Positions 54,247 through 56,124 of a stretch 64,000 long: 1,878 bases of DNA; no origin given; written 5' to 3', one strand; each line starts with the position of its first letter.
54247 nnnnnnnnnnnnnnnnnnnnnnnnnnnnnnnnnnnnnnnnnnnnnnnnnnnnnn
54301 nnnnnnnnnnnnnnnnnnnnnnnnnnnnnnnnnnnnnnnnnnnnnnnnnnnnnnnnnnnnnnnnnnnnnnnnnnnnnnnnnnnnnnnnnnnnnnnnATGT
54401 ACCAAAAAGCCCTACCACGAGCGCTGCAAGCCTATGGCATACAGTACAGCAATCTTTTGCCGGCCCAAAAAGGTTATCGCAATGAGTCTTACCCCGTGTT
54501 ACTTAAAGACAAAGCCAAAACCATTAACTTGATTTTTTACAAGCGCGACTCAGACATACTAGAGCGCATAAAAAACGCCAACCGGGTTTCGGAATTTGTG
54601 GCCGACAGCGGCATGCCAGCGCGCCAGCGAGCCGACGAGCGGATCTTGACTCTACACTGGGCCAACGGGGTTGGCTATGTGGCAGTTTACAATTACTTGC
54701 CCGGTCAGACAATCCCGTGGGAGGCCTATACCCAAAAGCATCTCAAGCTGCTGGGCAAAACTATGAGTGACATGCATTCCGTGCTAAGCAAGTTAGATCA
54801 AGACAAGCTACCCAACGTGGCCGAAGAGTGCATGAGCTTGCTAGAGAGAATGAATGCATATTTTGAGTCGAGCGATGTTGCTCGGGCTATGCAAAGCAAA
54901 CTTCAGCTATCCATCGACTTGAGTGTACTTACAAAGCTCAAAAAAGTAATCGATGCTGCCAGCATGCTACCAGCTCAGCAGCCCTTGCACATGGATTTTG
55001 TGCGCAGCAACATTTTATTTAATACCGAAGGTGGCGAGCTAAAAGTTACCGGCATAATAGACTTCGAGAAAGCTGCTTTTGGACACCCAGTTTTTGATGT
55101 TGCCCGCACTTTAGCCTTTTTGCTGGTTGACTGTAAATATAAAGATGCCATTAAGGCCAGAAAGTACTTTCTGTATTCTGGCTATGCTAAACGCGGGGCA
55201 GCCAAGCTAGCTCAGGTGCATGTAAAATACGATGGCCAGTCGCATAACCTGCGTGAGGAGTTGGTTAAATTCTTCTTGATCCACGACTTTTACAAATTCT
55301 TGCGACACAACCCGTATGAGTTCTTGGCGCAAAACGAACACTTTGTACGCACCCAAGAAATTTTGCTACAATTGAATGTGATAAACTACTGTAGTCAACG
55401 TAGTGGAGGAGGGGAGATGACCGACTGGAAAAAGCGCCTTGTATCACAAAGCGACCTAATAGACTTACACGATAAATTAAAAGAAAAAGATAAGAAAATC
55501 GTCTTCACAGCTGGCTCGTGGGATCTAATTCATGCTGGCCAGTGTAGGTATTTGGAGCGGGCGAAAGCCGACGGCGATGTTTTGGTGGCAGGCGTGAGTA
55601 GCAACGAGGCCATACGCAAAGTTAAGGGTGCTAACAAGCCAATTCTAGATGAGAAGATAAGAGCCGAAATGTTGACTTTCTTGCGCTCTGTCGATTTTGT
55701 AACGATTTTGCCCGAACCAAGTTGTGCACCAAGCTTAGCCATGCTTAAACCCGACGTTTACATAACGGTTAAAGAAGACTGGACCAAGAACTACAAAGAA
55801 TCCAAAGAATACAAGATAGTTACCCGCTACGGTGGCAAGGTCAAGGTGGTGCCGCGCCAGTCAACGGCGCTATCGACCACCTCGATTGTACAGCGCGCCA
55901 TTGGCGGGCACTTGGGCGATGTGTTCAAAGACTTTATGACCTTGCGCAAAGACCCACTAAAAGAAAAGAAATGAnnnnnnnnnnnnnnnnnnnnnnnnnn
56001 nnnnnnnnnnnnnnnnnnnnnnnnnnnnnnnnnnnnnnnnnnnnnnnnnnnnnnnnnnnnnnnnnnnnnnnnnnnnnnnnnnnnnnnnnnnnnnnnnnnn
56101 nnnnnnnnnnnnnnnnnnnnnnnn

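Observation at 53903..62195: Complete thymidylate-cycle and nucleotide-salvage cluster wedged between rplA and rplJ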

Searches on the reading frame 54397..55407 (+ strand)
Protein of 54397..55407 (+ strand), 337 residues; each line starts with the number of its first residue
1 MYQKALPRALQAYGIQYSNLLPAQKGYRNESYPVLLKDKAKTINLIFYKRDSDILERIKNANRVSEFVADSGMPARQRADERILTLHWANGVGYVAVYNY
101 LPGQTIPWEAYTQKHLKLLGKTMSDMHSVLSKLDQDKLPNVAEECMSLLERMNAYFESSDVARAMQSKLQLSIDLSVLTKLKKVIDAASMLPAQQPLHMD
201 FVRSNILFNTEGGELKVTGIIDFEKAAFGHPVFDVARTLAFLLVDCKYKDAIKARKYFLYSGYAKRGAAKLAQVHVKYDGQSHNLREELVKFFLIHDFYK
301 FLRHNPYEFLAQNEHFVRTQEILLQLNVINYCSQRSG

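Call 16: find_related_loci(query=A1, collection=genome_contigs, flank=10000)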
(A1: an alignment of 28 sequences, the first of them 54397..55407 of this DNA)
Query A1 (337 aa) in genome_contigs; peptide patterns used: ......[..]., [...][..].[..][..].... (x = any residue, [..] = any of these).
257 stretches matched a pattern; 154 encode a relative of the query (tblastn E <= 1e-3); the best 80 are kept; 80 distinct loci.
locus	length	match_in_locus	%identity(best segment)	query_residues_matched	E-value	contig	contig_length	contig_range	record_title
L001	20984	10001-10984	55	1-332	8e-119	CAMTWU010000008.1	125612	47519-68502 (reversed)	MAG: uncultured Candidatus Saccharibacteria bacterium isolate G02_MAG_00010 genome assembly, contig: G02_MAG_00010_00000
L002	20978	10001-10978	55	1-326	6e-115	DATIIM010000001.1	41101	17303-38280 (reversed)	MAG TPA_asm: Patescibacteria group bacterium isolate SMAG_U15665 k141_84147, whole genome shotgun sequence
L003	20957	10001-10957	54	6-329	1e-112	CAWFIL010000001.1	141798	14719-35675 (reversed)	MAG: uncultured bacterium isolate MFD02134.bin.2.167 genome assembly, contig: contig_114945, whole genome shotgun sequen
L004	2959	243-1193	53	1-319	4e-115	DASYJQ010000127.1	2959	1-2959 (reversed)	MAG TPA_asm: Candidatus Saccharimonadales bacterium isolate SMAG_U4299 k141_863758, whole genome shotgun sequence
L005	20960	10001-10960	53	1-324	3e-109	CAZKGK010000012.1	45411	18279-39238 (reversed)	MAG TPA_asm: uncultured Candidatus Saccharibacteria bacterium isolate SRP200132_co1_660 genome assembly, contig: NODE_12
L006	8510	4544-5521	52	1-329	3e-108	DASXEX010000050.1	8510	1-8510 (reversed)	MAG TPA_asm: Candidatus Saccharimonadales bacterium isolate SMAG_U5123 k141_1712291, whole genome shotgun sequence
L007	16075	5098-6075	51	1-324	3e-108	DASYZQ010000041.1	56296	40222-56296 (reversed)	MAG TPA_asm: Candidatus Saccharimonadales bacterium isolate SMAG_U6366 k141_716001, whole genome shotgun sequence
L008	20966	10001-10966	51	1-330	2e-108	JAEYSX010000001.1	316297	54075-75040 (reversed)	MAG: Candidatus Parcubacteria bacterium isolate OH_CBlB_112 k127_1992554, whole genome shotgun sequence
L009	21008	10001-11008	52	1-331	1e-107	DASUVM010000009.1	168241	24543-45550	MAG TPA_asm: Candidatus Saccharimonadales bacterium isolate SMAG_U1815 k141_838360, whole genome shotgun sequence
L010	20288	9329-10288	52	6-337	1e-107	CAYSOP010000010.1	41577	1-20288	MAG TPA_asm: uncultured Candidatus Saccharibacteria bacterium isolate SRP200132_co1_551 genome assembly, contig: NODE_15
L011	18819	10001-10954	50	1-330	5e-107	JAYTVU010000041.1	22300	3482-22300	MAG: bacterium isolate GFS_5742 GFS_5742_40, whole genome shotgun sequence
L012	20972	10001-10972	50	1-329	9e-107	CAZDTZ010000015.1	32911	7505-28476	MAG TPA_asm: uncultured Candidatus Saccharibacteria bacterium isolate SRP200132_co1_471 genome assembly, contig: NODE_22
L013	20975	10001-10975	50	1-331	2e-106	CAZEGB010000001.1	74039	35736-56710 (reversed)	MAG TPA_asm: uncultured Candidatus Saccharimonas sp. isolate SRP263991_co6_530 genome assembly, contig: NODE_138_length_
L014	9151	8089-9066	51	1-329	4e-106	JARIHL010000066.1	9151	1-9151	MAG: Candidatus Saccharibacteria bacterium isolate CullarsAll.DT.39 k141_50776, whole genome shotgun sequence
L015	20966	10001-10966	50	8-336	4e-106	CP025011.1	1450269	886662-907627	Candidatus Saccharibacteria bacterium YM_S32_TM7_50_20 chromosome, complete genome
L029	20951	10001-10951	50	8-329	2e-103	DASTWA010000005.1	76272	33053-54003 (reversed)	MAG TPA_asm: Candidatus Saccharimonadales bacterium isolate SMAG_U2374 k141_778362, whole genome shotgun sequence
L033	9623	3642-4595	50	1-331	2e-102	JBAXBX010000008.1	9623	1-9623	MAG: Candidatus Saccharibacteria bacterium isolate ELA178 MAG178_8, whole genome shotgun sequence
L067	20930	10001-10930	48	8-329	4e-91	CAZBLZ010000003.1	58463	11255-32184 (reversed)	MAG TPA_asm: uncultured Candidatus Saccharibacteria bacterium isolate SRP200132_co1_634 genome assembly, contig: NODE_78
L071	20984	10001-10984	45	1-330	7e-90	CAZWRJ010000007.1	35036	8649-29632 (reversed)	MAG TPA_asm: uncultured Candidatus Saccharibacteria bacterium isolate SRP200132_co2_25 genome assembly, contig: NODE_938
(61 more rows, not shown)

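Call 19: search_protein_families(library=ncbifam, proteins=[window:54397-55407:+], max_evalue=0.01)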
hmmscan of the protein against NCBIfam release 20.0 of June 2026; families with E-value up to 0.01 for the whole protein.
window:54397-55407:+ (337 aa): 7 families
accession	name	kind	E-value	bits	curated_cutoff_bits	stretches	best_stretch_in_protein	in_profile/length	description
NF003558.0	PRK05231.1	equivalog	1.2e-13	50.7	271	1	6-264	12-253/322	homoserine kinase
NF008738.0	PRK11768.1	equivalog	3.9e-08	33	194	1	8-235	19-232/327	serine/threonine protein kinase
NF004800.0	PRK06149.1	equivalog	9.1e-06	24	973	1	75-244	93-259/972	aminotransferase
TIGR02721.1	ycfN_thiK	equivalog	1.6e-05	24.2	299.45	1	97-239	66-186/256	thiamine kinase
NF004799.0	PRK06148.1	subfamily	0.00016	19.7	1128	1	95-272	109-277/1015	hypothetical protein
TIGR00938.1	thrB_alt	equivalog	0.0017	17.7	255.9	1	188-265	182-253/307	homoserine kinase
NF000241.1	MPH_3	exception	0.0047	16.3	500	1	110-239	112-230/293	Mph(E)/Mph(G) family macrolide 2'-phosphotransferase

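Call 20: search_solved_structures(query=window:54397-55407:+, max_evalue=0.01)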
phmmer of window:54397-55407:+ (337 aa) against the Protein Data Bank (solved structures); distinct sequences matched with E-value up to 0.01: 1.
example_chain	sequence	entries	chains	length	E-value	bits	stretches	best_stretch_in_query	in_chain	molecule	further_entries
2kyc_A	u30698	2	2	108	0.0059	19.3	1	239-295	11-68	Parvalbumin, thymic CPV3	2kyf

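Call 60: search_solved_structures(query=A1, max_evalue=0.1)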
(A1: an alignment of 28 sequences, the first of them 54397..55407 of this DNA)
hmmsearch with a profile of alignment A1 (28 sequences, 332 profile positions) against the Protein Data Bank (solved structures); distinct sequences matched with E-value up to 0.1: 6.
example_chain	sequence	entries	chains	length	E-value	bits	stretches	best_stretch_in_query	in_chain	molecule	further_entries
8v3v_A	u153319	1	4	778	0.0061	18.8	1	193-236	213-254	Acyl-Coenzyme A dehydrogenase family, member 11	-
9o56_A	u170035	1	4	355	0.031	16.5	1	193-240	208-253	Aminoglycoside phosphotransferase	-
3csv_A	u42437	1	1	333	0.052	15.7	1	189-238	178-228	Aminoglycoside phosphotransferase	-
3n4t_A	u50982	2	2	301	0.095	14.9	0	194-232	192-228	APH(2'')-Id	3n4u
6cd7_A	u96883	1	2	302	0.096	14.9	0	194-232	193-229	APH(2'')-Id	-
8v3u_A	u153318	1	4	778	0.097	14.9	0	194-236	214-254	Acyl-Coenzyme A dehydrogenase family, member 11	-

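Call 73: search_protein_families(library=phrogs, proteins=[window:54397-55407:+], max_evalue=0.01)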
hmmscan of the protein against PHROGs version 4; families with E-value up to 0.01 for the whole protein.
window:54397-55407:+ (337 aa): 0 families

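Call 87: search_protein_families(library=pfam, proteins=[L002:12060-13049:+, L005:11586-12566:+, L003:11594-12583:+, L029:7376-9415:-, L033:2786-3511:-, L071:7072-7827:+, L005:6231-7394:+, L005:3111-4805:-, L067:13677-14384:+, L009:4710-5237:-], max_evalue=0.001)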
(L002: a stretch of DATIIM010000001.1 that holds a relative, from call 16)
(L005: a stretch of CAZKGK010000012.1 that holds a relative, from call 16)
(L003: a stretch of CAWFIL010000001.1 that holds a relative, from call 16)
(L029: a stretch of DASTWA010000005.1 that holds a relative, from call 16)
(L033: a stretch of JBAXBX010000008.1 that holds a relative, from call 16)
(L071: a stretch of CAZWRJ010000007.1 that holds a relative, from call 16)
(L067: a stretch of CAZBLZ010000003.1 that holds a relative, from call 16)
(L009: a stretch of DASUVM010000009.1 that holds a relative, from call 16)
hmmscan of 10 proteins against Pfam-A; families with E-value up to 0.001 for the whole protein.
L002:12060-13049:+ (329 aa): 4 families
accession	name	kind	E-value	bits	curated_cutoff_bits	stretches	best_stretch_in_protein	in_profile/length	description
PF00293.34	NUDIX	-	3.5e-11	43.7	21.1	1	181-319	4-129/134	NUDIX domain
PF01230.28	HIT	-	1.1e-10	42.4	21.5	1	40-132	5-96/98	HIT domain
PF11969.13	DcpS_C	-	2.3e-06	28.5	24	1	32-137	1-108/114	Scavenger mRNA decapping enzyme C-term binding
PF04677.20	CwfJ_C_1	-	3.9e-05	23.9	21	1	28-135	9-113/122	Protein similar to CwfJ C-terminus 1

L005:11586-12566:+ (326 aa): 4 families
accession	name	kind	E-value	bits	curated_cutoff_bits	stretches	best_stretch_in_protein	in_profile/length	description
PF00293.34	NUDIX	-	2.8e-12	47.2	21.1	1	180-323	3-133/134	NUDIX domain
PF01230.28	HIT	-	2.2e-11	44.7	21.5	1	41-130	6-94/98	HIT domain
PF11969.13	DcpS_C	-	7e-08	33.4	24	1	32-137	1-108/114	Scavenger mRNA decapping enzyme C-term binding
PF04677.20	CwfJ_C_1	-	7.3e-05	23.1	21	1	52-133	37-111/122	Protein similar to CwfJ C-terminus 1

L003:11594-12583:+ (329 aa): 4 families
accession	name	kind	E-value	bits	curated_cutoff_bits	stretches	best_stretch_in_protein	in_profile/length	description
PF00383.29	dCMP_cyt_deam_1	-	6.8e-15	55.2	25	1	196-302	5-100/102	Cytidine and deoxycytidylate deaminase zinc-binding region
PF14437.12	MafB19-deam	-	3.6e-14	53.3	27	1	197-303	5-100/142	MafB19-like deaminase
PF01230.28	HIT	-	1.4e-08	35.7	21.5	1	46-135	7-94/98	HIT domain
PF11969.13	DcpS_C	-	3.4e-07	31.2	24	1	36-138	1-104/114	Scavenger mRNA decapping enzyme C-term binding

L029:7376-9415:- (679 aa): 2 families
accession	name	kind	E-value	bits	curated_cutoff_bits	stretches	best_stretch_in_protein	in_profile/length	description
PF02511.20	Thy1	-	3e-25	89.6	24.8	2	531-667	48-190/191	Thymidylate synthase complementing protein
PF02223.23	Thymidylate_kin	-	3.1e-20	73.1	27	1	30-223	1-175/185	Thymidylate kinase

L033:2786-3511:- (241 aa): 2 families
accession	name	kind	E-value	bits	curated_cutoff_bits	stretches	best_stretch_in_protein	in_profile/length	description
PF22769.1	DCD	-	2.9e-30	105.8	27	1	7-182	2-152/153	dCTP deaminase-like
PF00692.24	dUTPase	-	7.8e-05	22.9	22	1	101-183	26-104/129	dUTPase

L071:7072-7827:+ (251 aa): 2 families
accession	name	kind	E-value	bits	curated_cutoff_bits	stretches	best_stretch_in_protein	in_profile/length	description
PF21448.3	DNMK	-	2.5e-09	37.5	27.1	1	116-227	118-230/232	Deoxynucleotide monophosphate kinase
PF13238.12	AAA_18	-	0.00025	22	29.4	1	4-59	1-55/128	AAA domain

L005:6231-7394:+ (387 aa): 2 families
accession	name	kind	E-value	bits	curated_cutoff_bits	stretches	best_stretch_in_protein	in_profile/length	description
PF01546.33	Peptidase_M20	-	4.4e-25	89.2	24.6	1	82-377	1-205/206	Peptidase family M20/M25/M40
PF07687.19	M20_dimer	-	6.3e-16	58.7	21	1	184-289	4-106/107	Peptidase dimerisation domain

L005:3111-4805:- (564 aa): 1 family
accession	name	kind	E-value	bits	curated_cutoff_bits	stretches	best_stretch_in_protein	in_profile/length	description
PF09924.15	LPG_synthase_C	-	2.8e-62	210.9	27.5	1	243-539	2-298/298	Phosphatidylglycerol lysyltransferase, C-terminal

L067:13677-14384:+ (235 aa): 2 families
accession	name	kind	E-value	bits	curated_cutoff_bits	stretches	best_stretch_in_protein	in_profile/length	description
PF02223.23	Thymidylate_kin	-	2.7e-22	79.8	27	1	17-207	1-172/185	Thymidylate kinase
PF01712.25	dNK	-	0.00051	20.3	27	0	15-230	1-199/203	Deoxynucleoside kinase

L009:4710-5237:- (175 aa): 0 families

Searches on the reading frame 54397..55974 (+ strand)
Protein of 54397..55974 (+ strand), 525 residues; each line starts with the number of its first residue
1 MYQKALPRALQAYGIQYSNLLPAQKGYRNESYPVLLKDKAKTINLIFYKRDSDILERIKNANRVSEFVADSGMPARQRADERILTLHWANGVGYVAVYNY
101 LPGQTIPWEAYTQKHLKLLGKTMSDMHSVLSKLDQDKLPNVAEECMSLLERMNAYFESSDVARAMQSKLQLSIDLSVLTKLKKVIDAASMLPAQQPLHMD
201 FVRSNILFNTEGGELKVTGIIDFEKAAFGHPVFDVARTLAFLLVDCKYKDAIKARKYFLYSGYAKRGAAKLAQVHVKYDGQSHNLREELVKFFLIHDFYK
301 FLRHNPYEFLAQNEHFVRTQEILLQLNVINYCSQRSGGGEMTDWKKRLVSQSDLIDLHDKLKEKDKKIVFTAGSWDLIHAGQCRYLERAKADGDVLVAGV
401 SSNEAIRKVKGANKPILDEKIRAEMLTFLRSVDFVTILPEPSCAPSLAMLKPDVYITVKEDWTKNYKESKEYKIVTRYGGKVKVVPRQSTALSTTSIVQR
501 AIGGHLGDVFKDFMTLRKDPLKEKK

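Call 3: search_protein_families(library=pfam, proteins=[window:54397-55974:+], max_evalue=0.01)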
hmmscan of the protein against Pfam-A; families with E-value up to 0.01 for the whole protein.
window:54397-55974:+ (525 aa): 4 families
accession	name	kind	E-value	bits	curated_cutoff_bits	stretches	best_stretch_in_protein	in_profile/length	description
PF01636.29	APH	-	6.3e-15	56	23.2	1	25-241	7-212/239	Phosphotransferase enzyme family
PF01467.32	CTP_transf_like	-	7.8e-10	39.5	21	1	371-500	2-133/133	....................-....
PF07914.17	DUF1679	-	3e-07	30.1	24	1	143-240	219-315/414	Uncharacterized oxidoreductase dhs-27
PF01633.27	Choline_kinase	-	9.5e-05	22.3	29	1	97-240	69-205/300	Choline/ethanolamine kinase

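Call 14: find_homologous_proteins(query=window:54397-55974:+, max_evalue=0.00001)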
Query window:54397-55974:+ (525 aa): 1133 proteins with E <= 0.00001 among 8000 candidates; the best 120 are listed.
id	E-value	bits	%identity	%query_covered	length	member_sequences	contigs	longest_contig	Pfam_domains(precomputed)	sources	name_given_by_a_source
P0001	0.0e+0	1185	100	100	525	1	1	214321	PF01467.33,PF07914.18,PF01636.30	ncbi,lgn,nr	ncbi:phosphotransferase [Candidatus Saccharibacteria bacterium]|nr:phosphotransferase [Candidatus Sa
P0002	2.2e-133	464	63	63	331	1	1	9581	PF01636.30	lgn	-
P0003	7.2e-117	409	56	63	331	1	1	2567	PF01636.30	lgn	-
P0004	4.3e-114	400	56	63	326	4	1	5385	PF01636.30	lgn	-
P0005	6.3e-113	396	56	63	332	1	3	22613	PF07914.18,PF01636.30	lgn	-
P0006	1.3e-112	395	56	63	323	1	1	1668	PF01636.30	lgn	-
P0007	1.5e-112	395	56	63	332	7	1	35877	PF07914.18,PF01636.30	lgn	-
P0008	9.2e-112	392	55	63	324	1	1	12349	PF07914.18,PF01636.30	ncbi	-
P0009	6.1e-111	390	55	63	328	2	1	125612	PF01636.30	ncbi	-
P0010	8.7e-111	389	53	63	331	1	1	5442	PF07914.18,PF01636.30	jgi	-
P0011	8.8e-110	386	56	61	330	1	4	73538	PF01636.30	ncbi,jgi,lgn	ncbi:MAG: phosphotransferase enzyme family protein [Candidatus Saccharimonadales bacterium]|jgi:Ser/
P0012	1.6e-108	382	56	61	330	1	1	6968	PF01636.30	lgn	-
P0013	2.4e-108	381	54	62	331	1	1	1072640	PF01636.30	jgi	jgi:Ser/Thr protein kinase RdoA (MazF antagonist)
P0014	3.2e-108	381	54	63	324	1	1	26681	PF01636.30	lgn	-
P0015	3.3e-108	381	53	63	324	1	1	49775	PF07914.18,PF01633.27,PF01636.30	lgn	-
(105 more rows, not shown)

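Call 72: search_protein_families(library=padloc, proteins=[window:54397-55974:+], max_evalue=0.01)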
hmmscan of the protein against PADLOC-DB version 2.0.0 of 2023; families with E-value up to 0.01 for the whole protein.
window:54397-55974:+ (525 aa): 0 families
